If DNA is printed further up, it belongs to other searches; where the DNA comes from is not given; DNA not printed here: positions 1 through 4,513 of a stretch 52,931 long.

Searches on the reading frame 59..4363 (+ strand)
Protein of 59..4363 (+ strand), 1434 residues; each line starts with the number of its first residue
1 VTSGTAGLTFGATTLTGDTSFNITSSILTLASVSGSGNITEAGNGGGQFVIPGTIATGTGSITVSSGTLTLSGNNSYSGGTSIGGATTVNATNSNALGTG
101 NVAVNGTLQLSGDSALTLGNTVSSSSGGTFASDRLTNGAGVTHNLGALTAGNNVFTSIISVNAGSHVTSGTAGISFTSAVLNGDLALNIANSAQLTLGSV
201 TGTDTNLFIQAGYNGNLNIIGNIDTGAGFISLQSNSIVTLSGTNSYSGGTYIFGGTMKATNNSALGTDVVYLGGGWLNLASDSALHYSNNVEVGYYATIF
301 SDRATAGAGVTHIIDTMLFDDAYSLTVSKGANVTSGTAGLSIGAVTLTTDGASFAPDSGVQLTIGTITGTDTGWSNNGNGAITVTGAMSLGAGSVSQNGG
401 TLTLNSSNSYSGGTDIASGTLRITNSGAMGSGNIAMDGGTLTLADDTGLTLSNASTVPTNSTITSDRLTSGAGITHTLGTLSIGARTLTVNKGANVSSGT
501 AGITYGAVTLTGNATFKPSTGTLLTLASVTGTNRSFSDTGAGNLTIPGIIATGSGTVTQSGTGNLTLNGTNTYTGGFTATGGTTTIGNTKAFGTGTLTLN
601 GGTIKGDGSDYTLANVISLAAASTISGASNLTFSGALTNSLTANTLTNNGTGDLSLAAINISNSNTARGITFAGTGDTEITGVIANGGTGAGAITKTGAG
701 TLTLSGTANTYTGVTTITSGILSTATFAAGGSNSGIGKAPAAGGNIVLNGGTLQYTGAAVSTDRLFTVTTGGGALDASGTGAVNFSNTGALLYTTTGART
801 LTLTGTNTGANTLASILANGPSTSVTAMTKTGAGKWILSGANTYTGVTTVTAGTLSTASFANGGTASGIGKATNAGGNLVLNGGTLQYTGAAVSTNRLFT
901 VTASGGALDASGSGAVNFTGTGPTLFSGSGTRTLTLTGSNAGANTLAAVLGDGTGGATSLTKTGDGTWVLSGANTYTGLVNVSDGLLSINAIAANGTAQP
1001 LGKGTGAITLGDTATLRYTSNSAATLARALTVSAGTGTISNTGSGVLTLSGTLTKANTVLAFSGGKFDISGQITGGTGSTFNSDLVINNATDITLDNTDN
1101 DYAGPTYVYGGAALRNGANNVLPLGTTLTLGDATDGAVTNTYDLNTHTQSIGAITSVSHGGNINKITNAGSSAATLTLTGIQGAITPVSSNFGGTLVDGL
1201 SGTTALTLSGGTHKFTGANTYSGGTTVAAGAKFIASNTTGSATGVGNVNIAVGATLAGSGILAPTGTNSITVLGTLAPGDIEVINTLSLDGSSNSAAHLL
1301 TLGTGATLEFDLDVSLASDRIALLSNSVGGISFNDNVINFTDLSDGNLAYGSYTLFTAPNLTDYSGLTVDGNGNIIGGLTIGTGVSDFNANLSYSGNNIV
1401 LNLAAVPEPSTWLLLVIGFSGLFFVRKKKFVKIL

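Call 14: search_protein_families(library=pfam, proteins=[window:59-4363:+], max_evalue=0.001)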
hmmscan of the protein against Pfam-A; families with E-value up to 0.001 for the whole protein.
window:59-4363:+ (1434 aa): 2 families
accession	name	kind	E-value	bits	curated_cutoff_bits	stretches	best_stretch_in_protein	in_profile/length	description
PF12951.13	PATR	-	1.1e-30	105.8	27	5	829-855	2-28/30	Passenger-associated-transport-repeat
PF07589.16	PEP-CTERM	-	6.9e-05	23.2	20.7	1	1405-1427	1-23/24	PEP-CTERM motif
